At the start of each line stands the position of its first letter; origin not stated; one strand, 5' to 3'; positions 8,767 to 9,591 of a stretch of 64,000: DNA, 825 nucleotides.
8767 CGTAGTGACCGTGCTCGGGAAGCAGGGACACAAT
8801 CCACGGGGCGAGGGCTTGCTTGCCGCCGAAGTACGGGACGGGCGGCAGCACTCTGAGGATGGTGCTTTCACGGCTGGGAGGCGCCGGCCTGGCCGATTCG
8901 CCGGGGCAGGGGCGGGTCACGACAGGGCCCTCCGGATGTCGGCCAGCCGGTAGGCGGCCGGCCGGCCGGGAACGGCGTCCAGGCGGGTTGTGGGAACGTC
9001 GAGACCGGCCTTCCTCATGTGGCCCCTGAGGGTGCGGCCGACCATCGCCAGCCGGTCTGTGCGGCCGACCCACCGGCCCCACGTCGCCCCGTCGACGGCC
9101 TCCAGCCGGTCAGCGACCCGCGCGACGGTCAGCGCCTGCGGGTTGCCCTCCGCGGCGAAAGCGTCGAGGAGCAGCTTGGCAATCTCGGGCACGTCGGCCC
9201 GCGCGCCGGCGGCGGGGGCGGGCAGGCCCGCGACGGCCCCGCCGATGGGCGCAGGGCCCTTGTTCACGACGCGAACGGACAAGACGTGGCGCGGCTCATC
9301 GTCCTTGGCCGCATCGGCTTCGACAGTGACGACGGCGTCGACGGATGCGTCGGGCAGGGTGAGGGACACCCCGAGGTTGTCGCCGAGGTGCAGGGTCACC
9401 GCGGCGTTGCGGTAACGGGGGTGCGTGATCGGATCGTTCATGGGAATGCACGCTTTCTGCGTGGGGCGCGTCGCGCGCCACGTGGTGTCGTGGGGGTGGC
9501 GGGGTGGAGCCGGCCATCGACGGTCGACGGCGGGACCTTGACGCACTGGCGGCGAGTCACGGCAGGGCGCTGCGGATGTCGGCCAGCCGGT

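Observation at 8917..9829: Tandem duplication of the TraB DNA-recognition domain, fused to a decapitated methyltransferase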

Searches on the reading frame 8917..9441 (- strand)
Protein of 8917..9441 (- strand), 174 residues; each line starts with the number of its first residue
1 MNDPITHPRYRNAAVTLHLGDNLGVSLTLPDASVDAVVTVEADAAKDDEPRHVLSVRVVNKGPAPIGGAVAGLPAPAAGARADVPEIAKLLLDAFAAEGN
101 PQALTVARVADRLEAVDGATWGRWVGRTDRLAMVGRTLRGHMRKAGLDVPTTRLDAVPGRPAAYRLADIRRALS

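Call 8: search_protein_families(library=pfam, proteins=[window:8917-9441:-], max_evalue=0.1)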
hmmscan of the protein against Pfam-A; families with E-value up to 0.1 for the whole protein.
window:8917-9441:- (174 aa): 0 families

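Call 9: search_protein_families(library=ncbifam, proteins=[window:8917-9441:-], max_evalue=0.1)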
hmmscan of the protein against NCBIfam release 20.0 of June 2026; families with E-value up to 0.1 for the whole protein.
window:8917-9441:- (174 aa): 0 families

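Call 10: find_homologous_proteins(query=window:8917-9441:-, max_evalue=0.001)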
Query window:8917-9441:- (174 aa): 7 proteins with E <= 0.001 among 1662 candidates.
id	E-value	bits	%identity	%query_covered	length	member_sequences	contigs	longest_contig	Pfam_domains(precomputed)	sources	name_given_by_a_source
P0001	3.3e-105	367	100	100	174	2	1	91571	-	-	-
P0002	4.4e-45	171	57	94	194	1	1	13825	-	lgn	-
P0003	1.6e-39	153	45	100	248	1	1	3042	-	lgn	-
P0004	8.0e-39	151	56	92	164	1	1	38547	-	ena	-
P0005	2.4e-37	146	46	100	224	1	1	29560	-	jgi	jgi:hypothetical protein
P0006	3.2e-35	139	68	60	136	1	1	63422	-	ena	-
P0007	3.2e-31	126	65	55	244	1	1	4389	-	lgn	-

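Call 13: find_encoding_contigs(protein=P0002, flank=10000, max_places=3)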
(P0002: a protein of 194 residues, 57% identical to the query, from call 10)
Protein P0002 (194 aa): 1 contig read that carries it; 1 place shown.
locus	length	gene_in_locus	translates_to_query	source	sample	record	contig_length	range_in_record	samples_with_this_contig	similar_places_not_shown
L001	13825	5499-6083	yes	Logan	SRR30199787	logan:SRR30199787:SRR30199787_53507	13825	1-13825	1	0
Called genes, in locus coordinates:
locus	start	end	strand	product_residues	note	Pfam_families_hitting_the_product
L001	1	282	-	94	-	?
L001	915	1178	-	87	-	-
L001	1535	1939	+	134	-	PF08239:SH3_3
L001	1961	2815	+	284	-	-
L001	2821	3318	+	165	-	-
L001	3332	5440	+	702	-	PF12846:AAA_10 (faint)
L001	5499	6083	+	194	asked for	-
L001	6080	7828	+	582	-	PF01170:UPF0020 (faint), PF01555:N6_N4_Mtase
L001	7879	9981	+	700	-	-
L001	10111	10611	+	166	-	-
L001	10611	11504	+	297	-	-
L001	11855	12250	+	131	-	-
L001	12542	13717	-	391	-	PF01135:PCMT, PF00398:RrnaAD (weak), PF13649:Methyltransf_25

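Call 14: find_encoding_contigs(protein=P0004, flank=10000, max_places=3)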
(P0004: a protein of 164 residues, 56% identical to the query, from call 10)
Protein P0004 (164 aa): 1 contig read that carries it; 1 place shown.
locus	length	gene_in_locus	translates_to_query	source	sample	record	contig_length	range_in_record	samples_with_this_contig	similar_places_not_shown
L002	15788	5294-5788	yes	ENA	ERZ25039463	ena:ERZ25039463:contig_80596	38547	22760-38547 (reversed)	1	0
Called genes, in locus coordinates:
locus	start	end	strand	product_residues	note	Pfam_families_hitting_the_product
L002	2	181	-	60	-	?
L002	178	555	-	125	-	-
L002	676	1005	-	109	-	-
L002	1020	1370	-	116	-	PF08239:SH3_3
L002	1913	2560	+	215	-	-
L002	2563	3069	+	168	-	-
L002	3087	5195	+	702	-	PF12846:AAA_10 (faint)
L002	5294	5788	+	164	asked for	-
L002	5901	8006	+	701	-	-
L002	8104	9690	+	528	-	PF10935:DUF2637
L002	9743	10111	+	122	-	-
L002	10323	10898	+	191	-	-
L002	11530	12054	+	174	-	-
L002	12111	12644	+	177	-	-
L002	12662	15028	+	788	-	-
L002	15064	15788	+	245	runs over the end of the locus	-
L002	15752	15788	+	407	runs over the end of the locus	-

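Call 15: find_encoding_contigs(protein=P0005, flank=10000, max_places=3)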
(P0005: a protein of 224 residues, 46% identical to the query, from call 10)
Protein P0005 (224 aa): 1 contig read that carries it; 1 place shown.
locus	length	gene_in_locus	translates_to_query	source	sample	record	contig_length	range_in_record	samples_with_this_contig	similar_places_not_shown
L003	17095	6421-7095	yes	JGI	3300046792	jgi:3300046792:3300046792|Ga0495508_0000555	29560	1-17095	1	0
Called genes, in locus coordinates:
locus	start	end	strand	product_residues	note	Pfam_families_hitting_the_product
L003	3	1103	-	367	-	?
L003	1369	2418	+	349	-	PF13480:Acetyltransf_6 (faint)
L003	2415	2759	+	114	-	PF24684:Vgb_lyase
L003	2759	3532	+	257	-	-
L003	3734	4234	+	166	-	-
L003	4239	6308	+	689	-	PF12846:AAA_10 (faint)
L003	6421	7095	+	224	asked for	-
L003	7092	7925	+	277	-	PF02086:MethyltransfD12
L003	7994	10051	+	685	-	-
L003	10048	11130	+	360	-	PF10935:DUF2637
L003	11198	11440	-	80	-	-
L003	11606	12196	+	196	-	-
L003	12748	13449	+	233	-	-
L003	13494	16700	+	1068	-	PF12083:DUF3560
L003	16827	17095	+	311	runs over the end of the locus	PF01636:APH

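Call 16: find_encoding_contigs(protein=P0006, flank=10000, max_places=3)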
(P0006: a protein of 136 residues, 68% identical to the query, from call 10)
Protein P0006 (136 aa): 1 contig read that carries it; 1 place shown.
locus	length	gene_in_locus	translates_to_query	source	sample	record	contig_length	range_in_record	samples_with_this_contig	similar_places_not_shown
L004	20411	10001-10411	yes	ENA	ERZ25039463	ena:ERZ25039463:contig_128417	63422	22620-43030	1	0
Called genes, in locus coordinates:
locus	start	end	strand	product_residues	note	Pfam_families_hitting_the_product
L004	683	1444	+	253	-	-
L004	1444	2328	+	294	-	-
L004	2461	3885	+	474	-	PF13701:DDE_Tnp_1_4, PF01609:DDE_Tnp_1 (weak)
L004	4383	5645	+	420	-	PF14690:Zn_ribbon_ISL3 (weak), PF13542:HTH_Tnp_ISL3, PF01610:DDE_Tnp_ISL3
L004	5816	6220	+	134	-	PF08239:SH3_3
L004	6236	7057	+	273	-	-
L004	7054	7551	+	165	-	-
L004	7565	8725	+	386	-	-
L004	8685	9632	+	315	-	-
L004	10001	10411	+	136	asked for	-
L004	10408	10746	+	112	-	PF02086:MethyltransfD12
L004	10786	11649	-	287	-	PF13276:HTH_21, PF00665:rve, PF13683:rve_3, PF13333:rve_2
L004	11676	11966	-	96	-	PF01527:HTH_Tnp_1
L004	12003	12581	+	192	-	-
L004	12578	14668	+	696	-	-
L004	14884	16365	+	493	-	PF10935:DUF2637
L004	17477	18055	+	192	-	-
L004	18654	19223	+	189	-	-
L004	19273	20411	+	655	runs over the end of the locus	-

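Call 17: find_encoding_contigs(protein=P0007, flank=10000, max_places=3)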
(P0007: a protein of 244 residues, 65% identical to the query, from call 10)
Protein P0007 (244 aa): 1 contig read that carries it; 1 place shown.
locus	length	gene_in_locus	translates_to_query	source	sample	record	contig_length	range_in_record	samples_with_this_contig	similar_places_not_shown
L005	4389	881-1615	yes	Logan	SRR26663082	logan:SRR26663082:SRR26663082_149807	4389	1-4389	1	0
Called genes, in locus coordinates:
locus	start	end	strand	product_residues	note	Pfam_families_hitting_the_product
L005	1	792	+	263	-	?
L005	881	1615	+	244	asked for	-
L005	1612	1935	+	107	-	-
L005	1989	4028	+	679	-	-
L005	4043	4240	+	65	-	-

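Call 18: find_encoding_contigs(protein=P0003, flank=10000, max_places=3)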
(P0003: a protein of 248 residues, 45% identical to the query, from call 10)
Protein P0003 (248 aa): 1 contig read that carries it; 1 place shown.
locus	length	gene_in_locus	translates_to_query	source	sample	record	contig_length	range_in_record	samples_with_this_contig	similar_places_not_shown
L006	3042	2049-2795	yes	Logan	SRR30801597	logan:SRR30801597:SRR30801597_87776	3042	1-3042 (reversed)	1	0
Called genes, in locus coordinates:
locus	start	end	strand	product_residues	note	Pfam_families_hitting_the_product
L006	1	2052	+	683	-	?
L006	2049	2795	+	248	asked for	-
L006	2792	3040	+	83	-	?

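Call 21: find_related_loci(query=A1, collection=genome_contigs, flank=5000)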
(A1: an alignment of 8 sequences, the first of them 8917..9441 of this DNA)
Query A1 (174 aa) in genome_contigs; peptide patterns used: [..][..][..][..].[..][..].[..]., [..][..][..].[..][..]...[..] (x = any residue, [..] = any of these).
57 stretches matched a pattern; 8 encode a relative of the query (tblastn E <= 1e-3); 8 distinct loci.
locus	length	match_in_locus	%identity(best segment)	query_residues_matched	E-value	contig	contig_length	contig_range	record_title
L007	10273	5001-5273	63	82-173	4e-31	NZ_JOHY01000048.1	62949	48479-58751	Streptomyces sp. NRRL F-5123 contig48.1, whole genome shotgun sequence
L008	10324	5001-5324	51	72-174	3e-28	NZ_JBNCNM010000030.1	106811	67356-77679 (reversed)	Streptomyces sp. DT190 NODE_30_length_106811_cov_28.576752, whole genome shotgun sequence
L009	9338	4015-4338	51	72-174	5e-28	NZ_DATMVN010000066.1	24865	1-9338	MAG: Streptomyces sp. isolate SMAG_U13069 k141_68746, whole genome shotgun sequence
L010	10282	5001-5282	52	81-174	1e-27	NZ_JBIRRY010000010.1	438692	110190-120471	Streptomyces sp. NPDC020884 NPDC020884_158_B4.ctg-0010, whole genome shotgun sequence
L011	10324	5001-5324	50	72-174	1e-27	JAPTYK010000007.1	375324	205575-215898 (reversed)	Streptomyces diastatochromogenes strain ATCC 21481 contig_8_pilon_pilon_pilon_pilon, whole genome shotgun sequence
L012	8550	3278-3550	53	84-174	2e-24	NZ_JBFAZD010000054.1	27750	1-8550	Streptomyces sp. NPDC051662 NPDC051662_73_C3.ctg-0054, whole genome shotgun sequence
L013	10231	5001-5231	53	98-174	2e-24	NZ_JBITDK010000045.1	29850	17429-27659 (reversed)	Streptomyces sp. NPDC051567 NPDC051567_35_H11.ctg-0045, whole genome shotgun sequence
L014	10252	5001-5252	50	91-174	1e-20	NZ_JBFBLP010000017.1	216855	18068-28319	Streptomyces sp. NPDC079141 NPDC079141_65_F9.ctg-0017, whole genome shotgun sequence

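Call 22: search_dna_similar(query=window:8917-9441:-, collection=plasmids, mode=protein, max_rows=30)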
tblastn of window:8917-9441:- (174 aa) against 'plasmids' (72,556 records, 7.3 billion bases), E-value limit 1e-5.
Records with a match: 11; places in all: 11; records where one place covers at least 80% of the query: 0.
Best place of each record, by identity: 60-80% 1; <60% 10.
By first word of the organism name: Streptomyces 11.
By predicted mobility (MOB-suite, as given by PLSDB): non-mobilizable 10; mobilizable 1.
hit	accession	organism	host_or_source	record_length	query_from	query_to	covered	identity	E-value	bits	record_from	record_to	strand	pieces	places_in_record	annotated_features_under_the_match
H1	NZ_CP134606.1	Streptomyces sp. ITFR-21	Ips typographus,whole organism,Ips ...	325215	87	174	51%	69.3%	9e-30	120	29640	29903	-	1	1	hypothetical protein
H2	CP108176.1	Streptomyces sp. NBC_00144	-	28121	86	173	51%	56.8%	3e-24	105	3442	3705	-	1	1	hypothetical protein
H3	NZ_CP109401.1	Streptomyces anulatus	-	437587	87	174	51%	52.3%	5e-21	96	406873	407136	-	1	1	hypothetical protein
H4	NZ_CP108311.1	Streptomyces sp. NBC_00012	-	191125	87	174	51%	50.0%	3e-17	85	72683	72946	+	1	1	hypothetical protein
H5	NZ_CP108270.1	Streptomyces sp. NBC_00046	-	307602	87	174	51%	50.0%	3e-17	85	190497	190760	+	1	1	hypothetical protein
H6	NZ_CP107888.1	Streptomyces nojiriensis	-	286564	87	173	50%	41.6%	2e-7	57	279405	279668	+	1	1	hypothetical protein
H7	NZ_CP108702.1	Streptomyces sp. NBC_01006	-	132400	86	174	51%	39.6%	5e-9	61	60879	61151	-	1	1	hypothetical protein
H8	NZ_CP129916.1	Streptomyces olivoreticuli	Cell culture,soil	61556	98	174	44%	42.9%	3e-9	62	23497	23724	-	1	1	hypothetical protein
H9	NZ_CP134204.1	Streptomyces sp. BB1-1-1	bumble bee,whole organism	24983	90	174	49%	33.3%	2e-6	54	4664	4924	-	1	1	hypothetical protein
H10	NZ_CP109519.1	Streptomyces anulatus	-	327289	86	174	51%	30.8%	1e-5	52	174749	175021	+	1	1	hypothetical protein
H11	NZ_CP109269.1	Streptomyces anulatus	-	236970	86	174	51%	30.8%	1e-5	52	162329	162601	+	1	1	hypothetical protein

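Call 36: predict_structure(alignment_id=A1)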
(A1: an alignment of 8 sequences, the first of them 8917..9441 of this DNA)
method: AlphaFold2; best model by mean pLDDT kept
length: 174 residues; sequences in the alignment: 8
mean_pLDDT: 68.0   pTM: 0.48
mean pLDDT of the five models: 68.0, 59.8, 59.1, 56.4, 54.2
residues with pLDDT >= 90: 13; 70-90: 75; 50-70: 52; < 50: 34
segments of 3 or more residues with pLDDT < 50: 1-7, 60-82
pLDDT, mean of each block of 10 residues (from residue 1): 42 56 54 55 55 55 35 35 70 87 90 87 88 90 86 76 88 85
secondary structure, 60 per line:
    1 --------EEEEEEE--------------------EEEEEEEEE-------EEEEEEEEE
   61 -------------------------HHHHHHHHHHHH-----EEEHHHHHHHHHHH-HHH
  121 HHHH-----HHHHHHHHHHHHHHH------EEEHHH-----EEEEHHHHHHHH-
elements in order: E9-15 E36-44 E52-60 H86-97 E103-105 H106-116 H118-124 H130-144 E151-153 E162-165 H166-173

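Call 38: search_protein_representatives(alignment_id=A1)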
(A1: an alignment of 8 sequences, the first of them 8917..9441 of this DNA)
Query: 8 sequences, 190 profile positions. Proteins with E-value up to 0.001 (for the whole library): 37; up to 1e-10: 26; up to 1e-30: 10. The best 37 are listed.
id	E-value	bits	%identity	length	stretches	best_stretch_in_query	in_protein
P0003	6.1e-80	284.0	-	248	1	3-190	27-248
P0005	1.3e-74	266.7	-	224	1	3-190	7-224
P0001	8.5e-73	260.7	-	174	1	3-190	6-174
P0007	8.8e-72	257.4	-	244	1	1-190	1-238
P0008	1.7e-50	188.0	-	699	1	52-190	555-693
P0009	4.4e-43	163.8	-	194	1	49-190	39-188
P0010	6.4e-39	150.2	-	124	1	75-189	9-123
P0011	9.0e-36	140.0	-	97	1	99-189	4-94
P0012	7.0e-33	130.5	-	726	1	72-189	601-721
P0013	2.1e-32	129.0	-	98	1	99-190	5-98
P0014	4.8e-29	118.0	-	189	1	88-188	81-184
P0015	5.2e-29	117.9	-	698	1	54-190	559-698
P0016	6.3e-28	114.4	-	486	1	73-190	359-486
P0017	2.3e-21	93.0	-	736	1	94-189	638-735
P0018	6.8e-21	91.5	-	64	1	131-190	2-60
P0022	4.7e-18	82.2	-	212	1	101-188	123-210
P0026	9.6e-17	77.9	-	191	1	102-188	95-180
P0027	1.2e-16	77.6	-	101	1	98-190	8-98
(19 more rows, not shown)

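Call 40: fold_search(model_id=the predicted structure, library=pdb)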
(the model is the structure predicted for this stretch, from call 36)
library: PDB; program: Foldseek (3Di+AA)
matches with E <= 10: 249; with E <= 0.001: 0
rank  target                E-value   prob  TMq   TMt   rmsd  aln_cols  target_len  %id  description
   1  3rpu_Z                2.3e-01  0.47  0.30  0.29  12.0       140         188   14  Crystal structure of the MukE-MukF complex (released 2012-03-14)
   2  6qvw_MODEL_1_A        2.6e-01  0.69  0.29  0.39   6.5       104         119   13  Solution structure of the free FOXO1 DNA binding domain (released 2019-09-04)
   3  5dui_B                3.1e-01  0.84  0.30  0.52   4.1        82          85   12  Identification of a new FoxO1 binding site that precludes CREB binding at the glucose-6-phosphatase catalytic subunit  (released 2016-09-21)
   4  7jps_A                3.7e-01  0.57  0.28  0.16   5.7        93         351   12  ORC-DNA: Human Origin Recognition Complex (ORC) with DNA bound in the core (released 2020-09-09)
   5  9gm7_D                4.4e-01  0.57  0.30  0.20   6.4        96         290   11  MukBEF in a nucleotide-bound state with open neck gate (monomer) (released 2025-03-26)
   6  7tjh_I                4.7e-01  0.35  0.25  0.14   7.1        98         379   11  S. cerevisiae ORC bound to 84 bp ARS1 DNA and Cdc6 (state 1) with flexible Orc6 N-terminal domain (released 2022-10-05)
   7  7ctf_A                5.0e-01  0.44  0.28  0.41   5.7        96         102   12  Human origin recognition complex 1-5 State II (released 2021-01-06)
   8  7jk6_D                5.0e-01  0.41  0.27  0.13   6.3        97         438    9  Structure of Drosophila ORC in the active conformation (released 2020-09-09)
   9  7xvl_o                5.3e-01  0.54  0.26  0.46   6.7        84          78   13  Crystal Structure of Nucleosome-H1.0 Linker Histone Assembly (sticky-169an DNA fragment) (released 2023-05-24)
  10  8yti_V                5.9e-01  0.33  0.24  0.35   6.3        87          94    8  Crystal Structure of Nucleosome-H1x Linker Histone Assembly (sticky-169a DNA fragment) (released 2024-04-03)
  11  1p6r_MODEL_1_A        6.3e-01  0.60  0.27  0.48   4.2        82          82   13  Solution structure of the DNA binding domain of the repressor BlaI. (released 2003-12-09)
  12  1jxs_MODEL_1_A        6.3e-01  0.47  0.30  0.46   7.8        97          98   12  Solution Structure of the DNA-Binding Domain of Interleukin Enhancer Binding Factor (released 2003-03-11)
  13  7jgr_D                6.3e-01  0.38  0.27  0.13   6.2        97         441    9  Structure of Drosophila ORC bound to DNA (84 bp) and Cdc6 (released 2020-09-09)
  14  5xoh                  6.3e-01  0.25  0.24  0.15   6.1        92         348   12  Crystal structure of bergaptol o-methyltransferase complex (released 2018-05-23)
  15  7nyw_E                6.3e-01  0.23  0.28  0.24  13.6       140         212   15  Cryo-EM structure of the MukBEF-MatP-DNA head module (released 2021-07-07)
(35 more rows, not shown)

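Call 53: find_related_loci(query=A1, collection=metagenome_contigs, flank=4000)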
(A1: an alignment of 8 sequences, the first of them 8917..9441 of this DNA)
Query A1 (174 aa) in metagenome_contigs; peptide patterns used: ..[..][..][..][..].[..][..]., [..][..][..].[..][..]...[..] (x = any residue, [..] = any of these).
64 stretches matched a pattern; 1 encode a relative of the query (tblastn E <= 1e-3); 1 distinct loci.
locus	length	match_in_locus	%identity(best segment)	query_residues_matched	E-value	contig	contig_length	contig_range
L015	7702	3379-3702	51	72-174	5e-29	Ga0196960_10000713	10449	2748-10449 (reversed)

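Call 55: get_annotated_region(hit=H1, flank=6000)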
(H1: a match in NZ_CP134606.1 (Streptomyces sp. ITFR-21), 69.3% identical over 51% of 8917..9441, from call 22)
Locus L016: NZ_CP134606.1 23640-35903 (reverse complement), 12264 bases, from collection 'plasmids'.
description: Streptomyces sp. ITFR-21 plasmid pSITFR-21a, complete sequence
organism: Streptomyces sp. ITFR-21 (NCBI taxid 3075199)
taxonomy: Bacteria; Actinomycetota; Actinomycetes; Kitasatosporales; Streptomycetaceae; Streptomyces; Streptomyces sp. ITFR-21
host: -; source: Ips typographus,whole organism,Ips typographus collected in traps around Schauinsland mountain; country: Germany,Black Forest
typing (MOB-suite, as given by PLSDB): non-mobilizable
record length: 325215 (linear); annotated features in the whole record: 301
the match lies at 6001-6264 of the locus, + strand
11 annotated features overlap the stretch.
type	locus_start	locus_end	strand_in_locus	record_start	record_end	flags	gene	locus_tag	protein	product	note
CDS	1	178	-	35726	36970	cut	-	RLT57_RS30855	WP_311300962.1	hypothetical protein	-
CDS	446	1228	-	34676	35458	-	-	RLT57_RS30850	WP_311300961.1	hypothetical protein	-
CDS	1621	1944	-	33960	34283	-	-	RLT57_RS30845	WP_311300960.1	hypothetical protein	-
CDS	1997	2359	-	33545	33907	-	-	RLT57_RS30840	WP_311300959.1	SH3 domain-containing protein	-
CDS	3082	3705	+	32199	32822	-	-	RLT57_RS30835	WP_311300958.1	hypothetical protein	-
CDS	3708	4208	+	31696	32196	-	-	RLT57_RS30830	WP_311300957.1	hypothetical protein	-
CDS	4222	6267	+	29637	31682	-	-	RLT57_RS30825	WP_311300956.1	hypothetical protein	-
CDS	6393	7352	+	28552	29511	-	-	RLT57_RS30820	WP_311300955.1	hypothetical protein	-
CDS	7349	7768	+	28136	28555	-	-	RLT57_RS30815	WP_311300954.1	hypothetical protein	-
CDS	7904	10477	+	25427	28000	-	-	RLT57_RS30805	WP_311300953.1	DNA methyltransferase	GO:0006306 - DNA methylation [Evidence IEA]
CDS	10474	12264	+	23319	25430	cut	-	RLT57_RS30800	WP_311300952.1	ATP-binding protein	-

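Call 56: get_annotated_region(hit=H2, flank=5000)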
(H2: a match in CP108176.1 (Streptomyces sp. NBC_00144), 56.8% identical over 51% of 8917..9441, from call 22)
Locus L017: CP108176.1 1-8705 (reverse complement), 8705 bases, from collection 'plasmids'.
description: Streptomyces sp. NBC_00144 plasmid unnamed1, complete sequence
organism: Streptomyces sp. NBC_00144 (NCBI taxid 2975665)
taxonomy: Bacteria; Actinomycetota; Actinomycetes; Kitasatosporales; Streptomycetaceae; Streptomyces; Streptomyces sp. NBC 00144
host: -; source: -; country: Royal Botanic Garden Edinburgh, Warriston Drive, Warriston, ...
typing (MOB-suite, as given by PLSDB): non-mobilizable
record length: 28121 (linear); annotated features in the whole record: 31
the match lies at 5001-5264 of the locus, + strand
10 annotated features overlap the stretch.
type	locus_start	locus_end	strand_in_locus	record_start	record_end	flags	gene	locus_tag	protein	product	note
CDS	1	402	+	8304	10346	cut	-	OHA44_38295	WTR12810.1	ATP-binding protein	-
CDS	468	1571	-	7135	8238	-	-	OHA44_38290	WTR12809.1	hypothetical protein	-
CDS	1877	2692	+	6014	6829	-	-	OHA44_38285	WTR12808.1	hypothetical protein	-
CDS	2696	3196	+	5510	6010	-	-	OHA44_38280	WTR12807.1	hypothetical protein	-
CDS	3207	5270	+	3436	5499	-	-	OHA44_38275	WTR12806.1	hypothetical protein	-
CDS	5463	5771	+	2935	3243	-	-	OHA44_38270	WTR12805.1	hypothetical protein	-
CDS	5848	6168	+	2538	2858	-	-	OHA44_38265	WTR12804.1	hypothetical protein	-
CDS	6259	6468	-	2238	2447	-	-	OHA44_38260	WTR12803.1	hypothetical protein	-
CDS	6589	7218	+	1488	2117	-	-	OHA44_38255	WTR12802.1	hypothetical protein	-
CDS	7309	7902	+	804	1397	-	-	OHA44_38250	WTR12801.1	hypothetical protein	-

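Call 72: find_encoding_contigs(protein=P0014, flank=6000, max_places=2)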
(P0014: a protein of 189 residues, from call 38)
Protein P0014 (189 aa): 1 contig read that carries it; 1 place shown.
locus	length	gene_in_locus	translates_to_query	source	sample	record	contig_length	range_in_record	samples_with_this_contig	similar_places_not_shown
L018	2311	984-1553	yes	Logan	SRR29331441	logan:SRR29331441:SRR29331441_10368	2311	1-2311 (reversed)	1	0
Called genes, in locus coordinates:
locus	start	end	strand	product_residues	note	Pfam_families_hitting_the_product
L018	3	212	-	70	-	?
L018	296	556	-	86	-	-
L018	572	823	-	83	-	-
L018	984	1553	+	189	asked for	-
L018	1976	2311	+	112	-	?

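Call 73: find_encoding_contigs(protein=P0026, flank=6000, max_places=2)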
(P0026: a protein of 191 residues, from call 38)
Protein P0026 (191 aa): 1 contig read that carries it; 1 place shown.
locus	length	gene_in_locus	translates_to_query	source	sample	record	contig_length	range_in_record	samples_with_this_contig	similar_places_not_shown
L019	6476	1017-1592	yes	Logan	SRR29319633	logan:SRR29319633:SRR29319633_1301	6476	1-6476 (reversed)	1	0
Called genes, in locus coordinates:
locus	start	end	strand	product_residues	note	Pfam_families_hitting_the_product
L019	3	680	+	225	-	?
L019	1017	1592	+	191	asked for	-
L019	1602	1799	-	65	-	-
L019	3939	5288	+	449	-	PF13814:Replic_Relax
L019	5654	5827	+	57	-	-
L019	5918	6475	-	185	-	?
